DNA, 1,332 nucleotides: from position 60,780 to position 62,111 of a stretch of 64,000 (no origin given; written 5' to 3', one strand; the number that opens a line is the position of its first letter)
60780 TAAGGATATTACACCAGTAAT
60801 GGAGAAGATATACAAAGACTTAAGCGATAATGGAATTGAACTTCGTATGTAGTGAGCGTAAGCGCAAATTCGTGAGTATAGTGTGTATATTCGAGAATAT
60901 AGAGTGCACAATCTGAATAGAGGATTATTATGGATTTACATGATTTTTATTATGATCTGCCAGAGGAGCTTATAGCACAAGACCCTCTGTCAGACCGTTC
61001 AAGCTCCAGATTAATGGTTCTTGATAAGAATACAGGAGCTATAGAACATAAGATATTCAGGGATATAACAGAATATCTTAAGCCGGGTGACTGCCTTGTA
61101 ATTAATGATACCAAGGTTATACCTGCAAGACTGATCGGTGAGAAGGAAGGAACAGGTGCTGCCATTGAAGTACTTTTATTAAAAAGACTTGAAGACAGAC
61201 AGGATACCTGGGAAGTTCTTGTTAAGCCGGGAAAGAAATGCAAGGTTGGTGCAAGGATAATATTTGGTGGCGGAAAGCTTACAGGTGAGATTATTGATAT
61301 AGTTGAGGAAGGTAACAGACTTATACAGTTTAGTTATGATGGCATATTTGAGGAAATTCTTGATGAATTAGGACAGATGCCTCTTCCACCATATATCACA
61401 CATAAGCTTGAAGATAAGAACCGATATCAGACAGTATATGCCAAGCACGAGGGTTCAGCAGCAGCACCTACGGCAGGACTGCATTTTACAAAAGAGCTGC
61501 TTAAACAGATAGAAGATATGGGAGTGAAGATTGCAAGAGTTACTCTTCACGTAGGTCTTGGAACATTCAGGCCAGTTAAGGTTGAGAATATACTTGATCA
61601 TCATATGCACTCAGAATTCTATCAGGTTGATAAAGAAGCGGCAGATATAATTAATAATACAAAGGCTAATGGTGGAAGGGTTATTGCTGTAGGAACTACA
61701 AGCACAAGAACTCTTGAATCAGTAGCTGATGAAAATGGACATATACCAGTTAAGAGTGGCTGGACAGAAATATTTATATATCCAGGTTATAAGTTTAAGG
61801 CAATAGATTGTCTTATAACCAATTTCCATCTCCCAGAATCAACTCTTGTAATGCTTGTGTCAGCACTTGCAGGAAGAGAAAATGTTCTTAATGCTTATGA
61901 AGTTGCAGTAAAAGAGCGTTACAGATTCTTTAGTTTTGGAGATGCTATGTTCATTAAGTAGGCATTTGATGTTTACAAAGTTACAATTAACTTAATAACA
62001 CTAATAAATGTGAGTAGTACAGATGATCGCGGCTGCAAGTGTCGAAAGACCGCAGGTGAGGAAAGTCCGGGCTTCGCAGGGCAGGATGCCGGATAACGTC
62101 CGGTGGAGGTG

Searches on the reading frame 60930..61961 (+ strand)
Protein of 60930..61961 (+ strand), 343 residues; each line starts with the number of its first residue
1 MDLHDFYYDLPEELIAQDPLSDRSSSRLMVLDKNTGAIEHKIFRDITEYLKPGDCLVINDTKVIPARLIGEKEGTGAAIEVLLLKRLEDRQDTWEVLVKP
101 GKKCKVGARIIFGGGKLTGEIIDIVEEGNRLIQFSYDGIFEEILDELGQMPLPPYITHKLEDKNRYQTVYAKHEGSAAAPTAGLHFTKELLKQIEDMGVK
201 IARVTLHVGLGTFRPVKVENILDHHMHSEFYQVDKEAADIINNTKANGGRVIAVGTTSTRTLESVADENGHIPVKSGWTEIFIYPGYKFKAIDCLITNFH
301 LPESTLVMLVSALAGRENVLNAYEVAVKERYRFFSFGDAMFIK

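Call 65: search_protein_families(library=pfam, proteins=[window:60930-61961:+], max_evalue=0.00001)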
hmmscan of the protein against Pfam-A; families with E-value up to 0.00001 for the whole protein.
window:60930-61961:+ (343 aa): 1 family
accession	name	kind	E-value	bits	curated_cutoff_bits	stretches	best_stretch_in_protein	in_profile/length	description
PF02547.20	Queuosine_synth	-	9.8e-149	495.3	25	1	4-342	2-322/322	Queuosine biosynthesis protein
